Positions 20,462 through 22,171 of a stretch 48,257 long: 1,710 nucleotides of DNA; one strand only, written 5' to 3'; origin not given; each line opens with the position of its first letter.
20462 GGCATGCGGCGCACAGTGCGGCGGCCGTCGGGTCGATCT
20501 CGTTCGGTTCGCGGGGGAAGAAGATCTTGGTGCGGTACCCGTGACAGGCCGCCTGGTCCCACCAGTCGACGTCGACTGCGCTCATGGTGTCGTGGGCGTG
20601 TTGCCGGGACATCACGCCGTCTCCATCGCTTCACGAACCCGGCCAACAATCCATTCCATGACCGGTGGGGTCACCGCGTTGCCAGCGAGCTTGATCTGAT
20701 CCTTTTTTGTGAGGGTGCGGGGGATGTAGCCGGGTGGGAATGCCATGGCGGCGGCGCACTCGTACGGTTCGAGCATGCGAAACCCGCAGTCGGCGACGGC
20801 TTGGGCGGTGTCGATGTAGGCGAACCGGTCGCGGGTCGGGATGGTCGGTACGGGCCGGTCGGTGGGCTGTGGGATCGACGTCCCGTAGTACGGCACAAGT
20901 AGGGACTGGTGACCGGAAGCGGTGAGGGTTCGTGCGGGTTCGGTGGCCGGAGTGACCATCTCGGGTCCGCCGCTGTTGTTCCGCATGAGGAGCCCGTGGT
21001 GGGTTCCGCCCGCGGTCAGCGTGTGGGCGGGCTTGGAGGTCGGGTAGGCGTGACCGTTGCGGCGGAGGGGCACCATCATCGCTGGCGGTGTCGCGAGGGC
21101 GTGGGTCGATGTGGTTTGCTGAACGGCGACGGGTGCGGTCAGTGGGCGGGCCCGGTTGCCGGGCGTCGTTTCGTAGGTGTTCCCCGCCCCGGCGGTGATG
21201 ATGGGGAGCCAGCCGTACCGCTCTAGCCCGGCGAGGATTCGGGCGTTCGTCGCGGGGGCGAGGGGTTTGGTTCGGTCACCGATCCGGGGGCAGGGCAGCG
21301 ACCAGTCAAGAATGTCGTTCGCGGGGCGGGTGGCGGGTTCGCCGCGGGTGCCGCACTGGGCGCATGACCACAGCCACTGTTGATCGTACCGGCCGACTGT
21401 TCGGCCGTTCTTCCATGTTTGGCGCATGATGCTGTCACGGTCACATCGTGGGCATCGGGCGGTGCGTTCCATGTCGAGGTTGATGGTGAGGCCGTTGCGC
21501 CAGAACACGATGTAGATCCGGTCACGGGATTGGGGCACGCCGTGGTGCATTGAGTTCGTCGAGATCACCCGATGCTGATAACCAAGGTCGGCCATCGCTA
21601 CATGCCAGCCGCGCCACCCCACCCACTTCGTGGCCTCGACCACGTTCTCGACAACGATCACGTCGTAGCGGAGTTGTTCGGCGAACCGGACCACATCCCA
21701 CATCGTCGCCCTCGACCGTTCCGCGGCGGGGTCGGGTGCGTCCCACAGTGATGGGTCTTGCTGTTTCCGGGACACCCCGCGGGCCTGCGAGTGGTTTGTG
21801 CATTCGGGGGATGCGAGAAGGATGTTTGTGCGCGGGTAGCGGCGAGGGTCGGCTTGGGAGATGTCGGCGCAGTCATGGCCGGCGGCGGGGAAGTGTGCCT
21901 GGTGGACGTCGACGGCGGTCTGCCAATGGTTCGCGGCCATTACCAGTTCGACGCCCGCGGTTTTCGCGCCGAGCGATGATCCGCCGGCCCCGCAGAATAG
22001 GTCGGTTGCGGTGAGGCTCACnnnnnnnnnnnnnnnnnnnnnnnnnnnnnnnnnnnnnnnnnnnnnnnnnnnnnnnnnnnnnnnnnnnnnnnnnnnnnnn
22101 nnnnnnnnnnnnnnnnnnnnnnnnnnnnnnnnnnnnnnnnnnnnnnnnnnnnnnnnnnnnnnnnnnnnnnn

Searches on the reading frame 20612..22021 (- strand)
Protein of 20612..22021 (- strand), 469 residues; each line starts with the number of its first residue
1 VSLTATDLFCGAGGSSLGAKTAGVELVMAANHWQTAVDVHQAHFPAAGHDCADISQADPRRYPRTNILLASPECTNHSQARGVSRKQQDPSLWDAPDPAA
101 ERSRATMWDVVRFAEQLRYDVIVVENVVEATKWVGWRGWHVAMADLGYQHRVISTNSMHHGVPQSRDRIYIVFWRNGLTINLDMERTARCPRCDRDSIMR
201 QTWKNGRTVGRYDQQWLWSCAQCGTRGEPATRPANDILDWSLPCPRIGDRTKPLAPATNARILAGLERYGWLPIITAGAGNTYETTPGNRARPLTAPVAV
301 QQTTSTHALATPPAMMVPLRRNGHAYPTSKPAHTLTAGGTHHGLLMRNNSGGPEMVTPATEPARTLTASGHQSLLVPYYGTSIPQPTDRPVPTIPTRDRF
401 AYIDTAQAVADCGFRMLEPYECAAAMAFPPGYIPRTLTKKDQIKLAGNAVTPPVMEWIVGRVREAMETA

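Call 81: search_protein_families(library=pfam, proteins=[window:20612-22021:-], max_evalue=0.0001)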
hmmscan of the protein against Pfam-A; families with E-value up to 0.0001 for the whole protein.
window:20612-22021:- (469 aa): 1 family
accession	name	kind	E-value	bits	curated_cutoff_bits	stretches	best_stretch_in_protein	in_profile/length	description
PF00145.23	DNA_methylase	-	6.9e-31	108.3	22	1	5-185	3-172/324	C-5 cytosine-specific DNA methylase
